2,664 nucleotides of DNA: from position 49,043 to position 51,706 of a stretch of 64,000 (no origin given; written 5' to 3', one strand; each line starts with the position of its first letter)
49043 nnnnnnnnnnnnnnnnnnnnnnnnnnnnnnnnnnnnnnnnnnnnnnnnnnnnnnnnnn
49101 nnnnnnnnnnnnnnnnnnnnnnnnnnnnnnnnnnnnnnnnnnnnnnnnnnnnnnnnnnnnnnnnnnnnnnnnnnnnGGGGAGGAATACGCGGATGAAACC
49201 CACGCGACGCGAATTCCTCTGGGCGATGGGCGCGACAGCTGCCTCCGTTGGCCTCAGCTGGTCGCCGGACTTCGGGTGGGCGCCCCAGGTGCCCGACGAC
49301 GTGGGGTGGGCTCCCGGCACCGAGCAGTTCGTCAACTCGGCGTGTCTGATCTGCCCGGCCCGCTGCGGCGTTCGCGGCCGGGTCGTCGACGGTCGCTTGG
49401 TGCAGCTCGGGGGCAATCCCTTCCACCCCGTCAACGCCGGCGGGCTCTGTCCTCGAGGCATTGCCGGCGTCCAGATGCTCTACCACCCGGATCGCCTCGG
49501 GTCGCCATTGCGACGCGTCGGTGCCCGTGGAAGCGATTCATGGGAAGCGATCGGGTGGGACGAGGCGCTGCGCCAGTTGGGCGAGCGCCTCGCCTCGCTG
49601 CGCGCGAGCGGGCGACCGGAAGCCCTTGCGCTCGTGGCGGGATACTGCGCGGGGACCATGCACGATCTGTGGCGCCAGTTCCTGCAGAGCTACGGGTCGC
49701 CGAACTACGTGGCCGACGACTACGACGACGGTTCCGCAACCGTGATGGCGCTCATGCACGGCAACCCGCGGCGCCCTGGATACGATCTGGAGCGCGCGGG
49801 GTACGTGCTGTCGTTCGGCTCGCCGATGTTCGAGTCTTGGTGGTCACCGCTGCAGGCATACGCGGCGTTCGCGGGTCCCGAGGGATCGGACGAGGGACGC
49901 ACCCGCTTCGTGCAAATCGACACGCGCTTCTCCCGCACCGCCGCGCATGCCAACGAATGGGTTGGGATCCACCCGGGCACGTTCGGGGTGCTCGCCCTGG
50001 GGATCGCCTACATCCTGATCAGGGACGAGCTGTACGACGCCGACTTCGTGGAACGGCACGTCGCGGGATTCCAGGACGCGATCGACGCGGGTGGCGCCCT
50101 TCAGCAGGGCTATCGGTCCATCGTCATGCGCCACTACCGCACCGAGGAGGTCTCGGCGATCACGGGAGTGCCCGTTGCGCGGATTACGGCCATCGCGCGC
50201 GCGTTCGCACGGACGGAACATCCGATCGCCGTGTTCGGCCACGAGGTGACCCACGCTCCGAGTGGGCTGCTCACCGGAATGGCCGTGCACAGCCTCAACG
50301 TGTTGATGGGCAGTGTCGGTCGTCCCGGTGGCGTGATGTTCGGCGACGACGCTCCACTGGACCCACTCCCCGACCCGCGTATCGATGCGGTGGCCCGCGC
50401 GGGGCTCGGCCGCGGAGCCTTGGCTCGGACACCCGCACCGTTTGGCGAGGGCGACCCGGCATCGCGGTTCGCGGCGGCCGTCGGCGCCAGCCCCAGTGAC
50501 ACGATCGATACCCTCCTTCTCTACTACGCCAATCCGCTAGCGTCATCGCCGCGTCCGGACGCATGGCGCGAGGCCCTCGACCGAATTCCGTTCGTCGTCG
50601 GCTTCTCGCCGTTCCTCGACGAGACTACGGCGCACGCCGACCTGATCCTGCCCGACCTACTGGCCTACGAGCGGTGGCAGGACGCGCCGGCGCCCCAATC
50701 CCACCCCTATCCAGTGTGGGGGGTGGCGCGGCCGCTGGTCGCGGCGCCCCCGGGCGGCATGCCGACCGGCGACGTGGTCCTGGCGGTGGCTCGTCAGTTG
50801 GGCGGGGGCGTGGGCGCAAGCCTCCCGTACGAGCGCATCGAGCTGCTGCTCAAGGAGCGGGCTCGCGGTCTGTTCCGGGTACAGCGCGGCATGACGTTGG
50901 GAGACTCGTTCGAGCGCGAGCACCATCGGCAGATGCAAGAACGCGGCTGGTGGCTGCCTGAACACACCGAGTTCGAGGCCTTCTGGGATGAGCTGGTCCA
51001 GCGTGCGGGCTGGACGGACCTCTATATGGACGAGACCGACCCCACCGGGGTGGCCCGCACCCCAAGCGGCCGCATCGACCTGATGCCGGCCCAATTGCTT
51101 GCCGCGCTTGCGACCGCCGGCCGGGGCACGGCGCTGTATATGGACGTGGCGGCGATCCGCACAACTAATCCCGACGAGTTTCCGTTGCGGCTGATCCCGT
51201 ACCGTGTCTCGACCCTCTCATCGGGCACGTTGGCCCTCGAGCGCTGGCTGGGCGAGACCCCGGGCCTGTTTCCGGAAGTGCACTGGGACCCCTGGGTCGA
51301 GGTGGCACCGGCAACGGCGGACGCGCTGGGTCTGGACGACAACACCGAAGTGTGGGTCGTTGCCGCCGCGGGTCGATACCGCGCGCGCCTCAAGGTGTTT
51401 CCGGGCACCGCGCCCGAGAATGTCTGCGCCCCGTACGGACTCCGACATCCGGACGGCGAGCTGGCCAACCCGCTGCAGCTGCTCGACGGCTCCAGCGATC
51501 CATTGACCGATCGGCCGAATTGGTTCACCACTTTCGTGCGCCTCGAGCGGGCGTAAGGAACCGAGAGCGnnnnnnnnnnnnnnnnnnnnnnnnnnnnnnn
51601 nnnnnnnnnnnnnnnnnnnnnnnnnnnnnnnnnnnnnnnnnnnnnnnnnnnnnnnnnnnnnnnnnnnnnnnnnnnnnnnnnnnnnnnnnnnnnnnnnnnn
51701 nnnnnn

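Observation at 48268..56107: Atypical ACIII/Qrc-like respiratory cluster: split MopB + FeS + NrfD core surrounded by 14 c-type heme sites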

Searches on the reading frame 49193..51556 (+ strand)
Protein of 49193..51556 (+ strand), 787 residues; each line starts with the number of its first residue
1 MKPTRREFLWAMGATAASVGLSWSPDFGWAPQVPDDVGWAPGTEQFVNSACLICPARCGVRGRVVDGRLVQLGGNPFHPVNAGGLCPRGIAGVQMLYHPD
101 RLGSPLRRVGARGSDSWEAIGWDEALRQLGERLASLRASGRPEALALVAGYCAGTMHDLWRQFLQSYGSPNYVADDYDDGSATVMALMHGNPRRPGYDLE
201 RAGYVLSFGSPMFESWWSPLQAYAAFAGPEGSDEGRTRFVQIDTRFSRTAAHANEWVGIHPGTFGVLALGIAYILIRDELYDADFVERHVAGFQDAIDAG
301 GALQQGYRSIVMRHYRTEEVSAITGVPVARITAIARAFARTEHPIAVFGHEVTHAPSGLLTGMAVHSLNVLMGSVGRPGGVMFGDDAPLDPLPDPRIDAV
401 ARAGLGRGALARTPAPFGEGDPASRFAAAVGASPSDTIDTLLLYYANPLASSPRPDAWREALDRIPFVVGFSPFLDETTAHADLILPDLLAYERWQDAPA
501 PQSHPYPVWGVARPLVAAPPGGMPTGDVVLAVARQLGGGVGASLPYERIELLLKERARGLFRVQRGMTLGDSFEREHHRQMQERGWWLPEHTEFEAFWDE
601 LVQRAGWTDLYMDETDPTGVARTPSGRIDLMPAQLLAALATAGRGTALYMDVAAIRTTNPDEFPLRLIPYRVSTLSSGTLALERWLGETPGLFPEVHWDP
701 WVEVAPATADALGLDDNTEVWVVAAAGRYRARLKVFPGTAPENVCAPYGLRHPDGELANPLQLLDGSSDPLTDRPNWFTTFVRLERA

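Call 4: search_protein_families(library=pfam, proteins=[window:49193-51556:+], max_evalue=0.01)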
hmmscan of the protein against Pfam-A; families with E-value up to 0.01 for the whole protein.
window:49193-51556:+ (787 aa): 3 families
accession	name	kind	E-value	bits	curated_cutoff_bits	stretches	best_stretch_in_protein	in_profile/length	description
PF00384.28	Molybdopterin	-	6.5e-22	78.5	24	1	101-494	1-316/353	Molybdopterin oxidoreductase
PF04879.21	Molybdop_Fe4S4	-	3.7e-11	43.3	22.7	1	45-98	2-55/55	Molybdopterin oxidoreductase Fe4S4 domain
PF01568.27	Molydop_binding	-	6.2e-08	33.1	26.8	1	699-773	28-102/110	Molydopterin dinucleotide binding domain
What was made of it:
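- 49193..51556 (+): g3: Tat-exported MopB-fold subunit with a four-Cys FS0-type motif and no Cys/Sec Mo ligand (core subunit). Pfam PF04879, PF00384 and PF01568 (call 4).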

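Call 5: search_protein_families(library=ncbifam, proteins=[window:49193-51556:+], max_evalue=0.01)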
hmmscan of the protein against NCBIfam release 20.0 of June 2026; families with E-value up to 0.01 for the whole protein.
window:49193-51556:+ (787 aa): 23 families
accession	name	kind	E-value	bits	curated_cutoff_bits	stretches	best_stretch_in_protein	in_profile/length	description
NF041783.2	mnquin_red_QrcB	equivalog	3.2e-87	293.3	440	2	23-561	35-524/695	menaquinone reductase molybdopterin-binding-like subunit QrcB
NF012032.0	PRK15488.1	equivalog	8.5e-72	242.3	694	2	2-387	2-367/759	thiosulfate reductase PhsA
NF041714.1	arsenate_red_ArrA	equivalog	2.3e-48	165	1600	1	30-496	35-527/848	arsenate respiratory reductase molybdopterin-containing subunit ArrA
TIGR01591.1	Fdh-alpha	equivalog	9.3e-40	136.4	666.25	1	51-381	3-317/672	formate dehydrogenase subunit alpha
TIGR02166.1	dmsA_ynfE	subfamily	2.2e-38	131.8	777.7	1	5-381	3-397/794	DMSO/selenate family reductase complex A subunit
TIGR03479.1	DMSO_red_II_alp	subfamily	7.9e-30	103.6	984.75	2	86-287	105-304/913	molybdopterin-dependent oxidoreductase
NF011566.1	PRK14990.1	exception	7.2e-27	93.7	1600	1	37-381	49-417/814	dimethylsulfoxide reductase subunit A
NF041885.1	selenate_YnfE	exception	1.1e-26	93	1675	1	42-380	44-403/805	selenate/tellurate reductase subunit YnfE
NF011567.1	PRK14991.1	equivalog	1.3e-24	86.1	1750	3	316-384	471-539/1022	tetrathionate reductase subunit TtrA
NF041884.1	selenate_YnfF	exception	3.6e-24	84.7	1650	1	42-380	41-396/798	selenate/tellurate reductase subunit YnfF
NF047855.1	AssmNtatRedNasC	equivalog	1.7e-23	82.8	1100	3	238-379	211-340/708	assimilatory nitrate reductase catalytic subunit NasC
TIGR01553.1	formate-DH-alph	equivalog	2.2e-19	68.8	814.2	2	48-137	46-140/1009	formate dehydrogenase-N subunit alpha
NF041513.1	formate_DH_Act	exception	1.8e-17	62.5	1400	2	44-139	40-133/1067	formate dehydrogenase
TIGR00509.1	bisC_fam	subfamily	6.6e-13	47.8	1017.55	1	237-381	205-343/772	molybdopterin guanine dinucleotide-containing S/N-oxide reductase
NF010055.0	PRK13532.1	equivalog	1.1e-12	47.1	904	1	2-303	2-304/830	nitrate reductase catalytic subunit NapA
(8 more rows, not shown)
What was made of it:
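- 49193..51556 (+): Best NCBIfam match is QrcB, 293 bits against a cut-off of 440 (call 5).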

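Call 6: find_homologous_proteins(query=window:49193-51556:+, max_evalue=1e-10)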
Query window:49193-51556:+ (787 aa): 577 proteins with E <= 1e-10 among 8000 candidates; the best 120 are listed.
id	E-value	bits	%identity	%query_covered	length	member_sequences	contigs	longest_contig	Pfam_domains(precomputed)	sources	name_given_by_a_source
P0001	0.0e+0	1826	100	100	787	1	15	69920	PF00384.28,PF01568.28,PF04879.22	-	-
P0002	0.0e+0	1613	88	100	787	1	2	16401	PF00384.28,PF01568.28,PF04879.22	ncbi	-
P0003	0.0e+0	1566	85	100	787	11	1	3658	PF00384.28,PF01568.28,PF04879.22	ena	-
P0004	0.0e+0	1343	73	100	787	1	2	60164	PF00384.28,PF01568.28,PF04879.22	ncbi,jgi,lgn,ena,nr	ncbi:MAG: molybdopterin-dependent oxidoreductase [Gemmatimonadota bacterium]|nr:molybdopterin-depend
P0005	0.0e+0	1216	68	100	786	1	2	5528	PF00384.28,PF01568.28,PF04879.22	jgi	jgi:anaerobic selenocysteine-containing dehydrogenase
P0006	0.0e+0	1214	67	100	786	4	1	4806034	PF00384.28,PF01568.28,PF04879.22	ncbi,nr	ncbi:MAG: molybdopterin-dependent oxidoreductase [Gemmatimonadota bacterium]|nr:MAG: molybdopterin-d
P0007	0.0e+0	1214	67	100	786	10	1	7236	PF00384.28,PF01568.28,PF04879.22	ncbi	-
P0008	0.0e+0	1213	67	100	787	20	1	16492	PF00384.28,PF01568.28,PF04879.22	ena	-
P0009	0.0e+0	1204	66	100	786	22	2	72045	PF00384.28,PF01568.28,PF04879.22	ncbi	-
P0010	0.0e+0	1201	66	100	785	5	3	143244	PF00384.28,PF01568.28,PF04879.22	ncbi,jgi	jgi:anaerobic selenocysteine-containing dehydrogenase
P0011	0.0e+0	1201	67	100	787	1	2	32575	PF00384.28,PF01568.28,PF04879.22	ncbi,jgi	jgi:anaerobic selenocysteine-containing dehydrogenase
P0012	0.0e+0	1201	66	100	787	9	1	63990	PF00384.28,PF01568.28,PF04879.22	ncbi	-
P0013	0.0e+0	1199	67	99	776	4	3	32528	PF00384.28,PF01568.28,PF04879.22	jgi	jgi:anaerobic selenocysteine-containing dehydrogenase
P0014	0.0e+0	1197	66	100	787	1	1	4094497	PF00384.28,PF01568.28,PF04879.22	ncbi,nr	ncbi:MAG: molybdopterin-dependent oxidoreductase [Gemmatimonadota bacterium]|nr:MAG: molybdopterin-d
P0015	0.0e+0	1196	66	100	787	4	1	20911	PF00384.28,PF01568.28,PF04879.22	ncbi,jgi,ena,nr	ncbi:MAG: molybdopterin-dependent oxidoreductase [Gemmatimonadota bacterium]|nr:molybdopterin-depend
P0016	0.0e+0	1194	65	100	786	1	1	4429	PF00384.28,PF01568.28,PF04879.22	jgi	jgi:anaerobic selenocysteine-containing dehydrogenase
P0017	0.0e+0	1192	66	100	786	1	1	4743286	PF00384.28,PF01568.28,PF04879.22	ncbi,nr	ncbi:MAG: molybdopterin-dependent oxidoreductase [Gemmatimonadota bacterium]|nr:MAG: molybdopterin-d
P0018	0.0e+0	1189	66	100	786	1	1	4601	PF00384.28,PF01568.28,PF04879.22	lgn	-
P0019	0.0e+0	1189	66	100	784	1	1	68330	PF00384.28,PF01568.28,PF04879.22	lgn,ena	-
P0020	0.0e+0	1188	65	100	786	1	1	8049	PF00384.28,PF01568.28,PF04879.22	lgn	-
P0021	0.0e+0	1186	66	100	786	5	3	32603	PF00384.28,PF01568.28,PF04879.22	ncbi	-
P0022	0.0e+0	1184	64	100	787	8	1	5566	PF00384.28,PF01568.28,PF04879.22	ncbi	-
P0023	0.0e+0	1184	66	100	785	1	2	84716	PF00384.28,PF01568.28,PF04879.22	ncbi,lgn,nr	ncbi:MAG: molybdopterin-dependent oxidoreductase [Gemmatimonadales bacterium]|nr:molybdopterin-depen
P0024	0.0e+0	1184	66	100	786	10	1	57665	PF00384.28,PF01568.28,PF04879.22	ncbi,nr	ncbi:MAG: molybdopterin-dependent oxidoreductase [Gemmatimonadetes bacterium]|nr:molybdopterin-depen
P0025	0.0e+0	1182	66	100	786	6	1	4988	PF00384.28,PF01568.28,PF04879.22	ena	-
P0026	0.0e+0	1179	66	100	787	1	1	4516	PF00384.28,PF01568.28,PF04879.22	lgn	-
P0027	0.0e+0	1179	64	100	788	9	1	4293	PF00384.28,PF01568.28,PF04879.22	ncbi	-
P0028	0.0e+0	1178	66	99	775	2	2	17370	PF00384.28,PF01568.28,PF04879.22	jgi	jgi:anaerobic selenocysteine-containing dehydrogenase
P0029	0.0e+0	1177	66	100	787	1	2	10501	PF00384.28,PF01568.28,PF04879.22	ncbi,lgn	-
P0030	0.0e+0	1176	65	99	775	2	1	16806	PF00384.28,PF01568.28,PF04879.22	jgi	jgi:anaerobic selenocysteine-containing dehydrogenase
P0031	0.0e+0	1174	65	100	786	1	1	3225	PF00384.28,PF01568.28,PF04879.22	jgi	jgi:anaerobic selenocysteine-containing dehydrogenase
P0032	0.0e+0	1173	66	98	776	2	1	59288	PF00384.28,PF01568.28,PF04879.22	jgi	jgi:anaerobic selenocysteine-containing dehydrogenase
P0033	0.0e+0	1173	65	100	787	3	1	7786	PF00384.28,PF01568.28,PF04879.22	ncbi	-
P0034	0.0e+0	1171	65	100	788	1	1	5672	PF00384.28,PF01568.28,PF04879.22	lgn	-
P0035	0.0e+0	1167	65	100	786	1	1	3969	PF00384.28,PF01568.28,PF04879.22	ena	-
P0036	0.0e+0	1166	65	100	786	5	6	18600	PF00384.28,PF01568.28,PF04879.22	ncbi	-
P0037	0.0e+0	1165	66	100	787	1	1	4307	PF00384.28,PF01568.28,PF04879.22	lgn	-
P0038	0.0e+0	1163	64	100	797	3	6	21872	PF00384.28,PF01568.28,PF04879.22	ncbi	-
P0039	0.0e+0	1162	65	99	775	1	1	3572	PF00384.28,PF01568.28,PF04879.22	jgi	jgi:anaerobic selenocysteine-containing dehydrogenase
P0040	0.0e+0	1159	65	100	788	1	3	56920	PF00384.28,PF01568.28,PF04879.22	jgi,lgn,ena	jgi:anaerobic selenocysteine-containing dehydrogenase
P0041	0.0e+0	1159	63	100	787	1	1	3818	PF00384.28,PF01568.28,PF04879.22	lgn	-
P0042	0.0e+0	1159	64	100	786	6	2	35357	PF00384.28,PF01568.28,PF04879.22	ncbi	-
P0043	0.0e+0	1158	64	99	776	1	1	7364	PF00384.28,PF01568.28,PF04879.22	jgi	jgi:anaerobic selenocysteine-containing dehydrogenase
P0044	0.0e+0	1157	65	100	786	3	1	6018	PF00384.28,PF01568.28,PF04879.22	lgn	-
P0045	0.0e+0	1157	64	100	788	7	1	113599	PF00384.28,PF01568.28,PF04879.22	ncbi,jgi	jgi:anaerobic selenocysteine-containing dehydrogenase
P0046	0.0e+0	1155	64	100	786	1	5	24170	PF00384.28,PF01568.28,PF04879.22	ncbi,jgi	ncbi:MAG: molybdopterin-dependent oxidoreductase [Gemmatimonadales bacterium]|jgi:anaerobic selenocy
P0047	0.0e+0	1154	63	100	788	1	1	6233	PF00384.28,PF01568.28,PF04879.22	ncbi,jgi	-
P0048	0.0e+0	1154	63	100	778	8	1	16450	PF00384.28,PF01568.28,PF04879.22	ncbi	-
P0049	0.0e+0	1154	64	100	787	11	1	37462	PF00384.28,PF01568.28,PF04879.22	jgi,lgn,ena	-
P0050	0.0e+0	1153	64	100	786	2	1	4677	PF00384.28,PF01568.28,PF04879.22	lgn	-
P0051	0.0e+0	1153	64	100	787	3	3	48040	PF00384.28,PF01568.28,PF04879.22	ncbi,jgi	jgi:anaerobic selenocysteine-containing dehydrogenase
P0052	0.0e+0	1153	64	100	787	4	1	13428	PF00384.28,PF01568.28,PF04879.22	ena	-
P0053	0.0e+0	1152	64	100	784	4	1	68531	PF00384.28,PF01568.28,PF04879.22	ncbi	-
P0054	0.0e+0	1151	63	100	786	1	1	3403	PF00384.28,PF01568.28,PF04879.22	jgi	-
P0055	0.0e+0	1150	64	100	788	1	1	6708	PF00384.28,PF01568.28,PF04879.22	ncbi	-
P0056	0.0e+0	1147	63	100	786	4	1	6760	PF00384.28,PF01568.28,PF04879.22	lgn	-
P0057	0.0e+0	1145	64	100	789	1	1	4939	PF00384.28,PF01568.28,PF04879.22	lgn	-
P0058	0.0e+0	1141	63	100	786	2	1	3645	PF00384.28,PF01568.28,PF04879.22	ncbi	-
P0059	0.0e+0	1141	64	100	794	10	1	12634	PF00384.28,PF01568.28,PF04879.22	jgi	jgi:anaerobic selenocysteine-containing dehydrogenase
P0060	0.0e+0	1141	63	100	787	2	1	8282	PF00384.28,PF01568.28,PF04879.22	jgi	-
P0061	0.0e+0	1141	63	100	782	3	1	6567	PF00384.28,PF01568.28,PF04879.22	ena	-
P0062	0.0e+0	1140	63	100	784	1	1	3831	PF00384.28,PF01568.28,PF04879.22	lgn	-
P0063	0.0e+0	1139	63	100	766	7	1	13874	PF00384.28,PF01568.28,PF04879.22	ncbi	-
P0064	0.0e+0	1138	64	99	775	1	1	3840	PF00384.28,PF01568.28,PF04879.22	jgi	jgi:anaerobic selenocysteine-containing dehydrogenase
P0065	0.0e+0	1138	64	100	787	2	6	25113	PF00384.28,PF01568.28,PF04879.22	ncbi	-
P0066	0.0e+0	1136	63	100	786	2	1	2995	PF00384.28,PF01568.28,PF04879.22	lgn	-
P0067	0.0e+0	1135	64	100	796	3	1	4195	PF00384.28,PF01568.28,PF04879.22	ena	-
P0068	0.0e+0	1134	64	100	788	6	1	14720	PF00384.28,PF01568.28,PF04879.22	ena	-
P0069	0.0e+0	1133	63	100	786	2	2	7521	PF00384.28,PF01568.28,PF04879.22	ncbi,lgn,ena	-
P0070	0.0e+0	1133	63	100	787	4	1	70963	PF00384.28,PF01568.28,PF04879.22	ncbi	-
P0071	0.0e+0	1129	63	100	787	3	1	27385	PF00384.28,PF01568.28,PF04879.22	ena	-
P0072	0.0e+0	1129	63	100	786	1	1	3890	PF00384.28,PF01568.28,PF04879.22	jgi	jgi:anaerobic selenocysteine-containing dehydrogenase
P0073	0.0e+0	1128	63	100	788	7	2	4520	PF00384.28,PF01568.28,PF04879.22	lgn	-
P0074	0.0e+0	1127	63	100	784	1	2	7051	PF00384.28,PF01568.28,PF04879.22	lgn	-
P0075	0.0e+0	1127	62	100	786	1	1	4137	PF00384.28,PF01568.28,PF04879.22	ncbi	-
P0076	0.0e+0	1126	62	100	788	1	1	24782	PF00384.28,PF01568.28,PF04879.22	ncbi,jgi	jgi:anaerobic selenocysteine-containing dehydrogenase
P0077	0.0e+0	1125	63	100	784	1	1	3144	PF00384.28,PF01568.28,PF04879.22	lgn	-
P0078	0.0e+0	1125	64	99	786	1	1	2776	PF00384.28,PF01568.28,PF04879.22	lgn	-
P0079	0.0e+0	1124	62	100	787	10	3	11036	PF00384.28,PF01568.28,PF04879.22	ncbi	-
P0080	0.0e+0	1124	64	100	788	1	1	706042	PF00384.28,PF01568.28,PF04879.22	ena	-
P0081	0.0e+0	1123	64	100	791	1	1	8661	PF00384.28,PF01568.28,PF04879.22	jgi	-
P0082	0.0e+0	1123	64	100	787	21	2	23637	PF00384.28,PF01568.28,PF04879.22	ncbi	-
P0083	0.0e+0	1121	63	100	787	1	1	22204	PF00384.28,PF01568.28,PF04879.22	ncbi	-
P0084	0.0e+0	1121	63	100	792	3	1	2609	PF00384.28,PF01568.28,PF04879.22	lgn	-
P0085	0.0e+0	1119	63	100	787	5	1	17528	PF00384.28,PF01568.28,PF04879.22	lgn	-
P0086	0.0e+0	1119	63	100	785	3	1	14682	PF00384.28,PF01568.28,PF04879.22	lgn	-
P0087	0.0e+0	1119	63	99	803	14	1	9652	PF00384.28,PF01568.28,PF04879.22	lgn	-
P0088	0.0e+0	1118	62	100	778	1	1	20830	PF00384.28,PF01568.28,PF04879.22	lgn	-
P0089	0.0e+0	1118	63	100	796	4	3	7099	PF00384.28,PF01568.28,PF04879.22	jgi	jgi:anaerobic selenocysteine-containing dehydrogenase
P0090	0.0e+0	1118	62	100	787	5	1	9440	PF00384.28,PF01568.28,PF04879.22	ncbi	-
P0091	0.0e+0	1118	63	100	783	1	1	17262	PF00384.28,PF01568.28,PF04879.22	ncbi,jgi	jgi:anaerobic selenocysteine-containing dehydrogenase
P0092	0.0e+0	1117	63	99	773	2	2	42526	PF00384.28,PF01568.28,PF04879.22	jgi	jgi:anaerobic selenocysteine-containing dehydrogenase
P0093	0.0e+0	1116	62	100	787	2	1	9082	PF00384.28,PF01568.28,PF04879.22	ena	-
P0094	0.0e+0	1116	61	100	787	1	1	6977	PF00384.28,PF01568.28,PF04879.22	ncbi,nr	ncbi:MAG: hypothetical protein E4H28_01725 [Gemmatimonadales bacterium]|nr:MAG: hypothetical protein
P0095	0.0e+0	1114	63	100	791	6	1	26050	PF00384.28,PF01568.28,PF04879.22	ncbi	-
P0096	0.0e+0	1113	63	99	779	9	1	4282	PF00384.28,PF01568.28,PF04879.22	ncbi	-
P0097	0.0e+0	1113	62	100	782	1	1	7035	PF00384.28,PF01568.28,PF04879.22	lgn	-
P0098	0.0e+0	1112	62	100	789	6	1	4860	PF00384.28,PF01568.28,PF04879.22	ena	-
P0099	0.0e+0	1110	61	100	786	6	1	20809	PF00384.28,PF01568.28,PF04879.22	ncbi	-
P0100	0.0e+0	1109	61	100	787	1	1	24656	PF00384.28,PF01568.28,PF04879.22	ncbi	-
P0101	0.0e+0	1109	63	100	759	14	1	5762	PF00384.28,PF01568.28,PF04879.22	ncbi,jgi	jgi:anaerobic selenocysteine-containing dehydrogenase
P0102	0.0e+0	1108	63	100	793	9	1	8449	PF00384.28,PF01568.28,PF04879.22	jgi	-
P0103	0.0e+0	1106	62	100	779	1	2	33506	PF00384.28,PF01568.28,PF04879.22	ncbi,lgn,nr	ncbi:MAG: molybdopterin-dependent oxidoreductase [Gemmatimonadetes bacterium]|nr:molybdopterin-depen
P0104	0.0e+0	1105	63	99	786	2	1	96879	PF00384.28,PF01568.28,PF04879.22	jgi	jgi:anaerobic selenocysteine-containing dehydrogenase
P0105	0.0e+0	1105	62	100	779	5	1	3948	PF00384.28,PF01568.28,PF04879.22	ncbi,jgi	-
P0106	0.0e+0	1105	61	100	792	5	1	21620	PF00384.28,PF01568.28,PF04879.22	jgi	jgi:anaerobic selenocysteine-containing dehydrogenase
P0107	0.0e+0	1104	62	99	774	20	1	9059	PF00384.28,PF01568.28,PF04879.22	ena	-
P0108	0.0e+0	1103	62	100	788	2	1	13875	PF00384.28,PF01568.28,PF04879.22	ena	-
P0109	0.0e+0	1102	63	100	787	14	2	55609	PF00384.28,PF01568.28,PF04879.22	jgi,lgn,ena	-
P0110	0.0e+0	1102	62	100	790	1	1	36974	PF00384.28,PF01568.28,PF04879.22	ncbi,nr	ncbi:MAG: molybdopterin-dependent oxidoreductase [Gemmatimonadetes bacterium]|nr:molybdopterin-depen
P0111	0.0e+0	1100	61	98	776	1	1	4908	PF00384.28,PF01568.28,PF04879.22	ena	-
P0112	0.0e+0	1099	62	100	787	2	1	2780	PF00384.28,PF01568.28,PF04879.22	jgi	jgi:anaerobic selenocysteine-containing dehydrogenase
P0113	0.0e+0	1098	60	100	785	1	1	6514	PF00384.28,PF01568.28,PF04879.22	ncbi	ncbi:MAG: molybdopterin-dependent oxidoreductase [Gemmatimonadota bacterium]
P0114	0.0e+0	1097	63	99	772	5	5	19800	PF00384.28,PF01568.28,PF04879.22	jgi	jgi:anaerobic selenocysteine-containing dehydrogenase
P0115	0.0e+0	1096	62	100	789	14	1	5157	PF00384.28,PF01568.28,PF04879.22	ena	-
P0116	0.0e+0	1095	62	100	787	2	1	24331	PF00384.28,PF01568.28,PF04879.22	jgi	jgi:anaerobic selenocysteine-containing dehydrogenase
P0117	0.0e+0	1093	62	100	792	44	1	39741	PF00384.28,PF01568.28,PF04879.22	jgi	jgi:anaerobic selenocysteine-containing dehydrogenase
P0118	0.0e+0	1092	62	100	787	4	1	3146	PF00384.28,PF01568.28,PF04879.22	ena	-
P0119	0.0e+0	1092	62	100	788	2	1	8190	PF00384.28,PF01568.28,PF04879.22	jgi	jgi:anaerobic selenocysteine-containing dehydrogenase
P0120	0.0e+0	1091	62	100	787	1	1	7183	PF00384.28,PF01568.28,PF04879.22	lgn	-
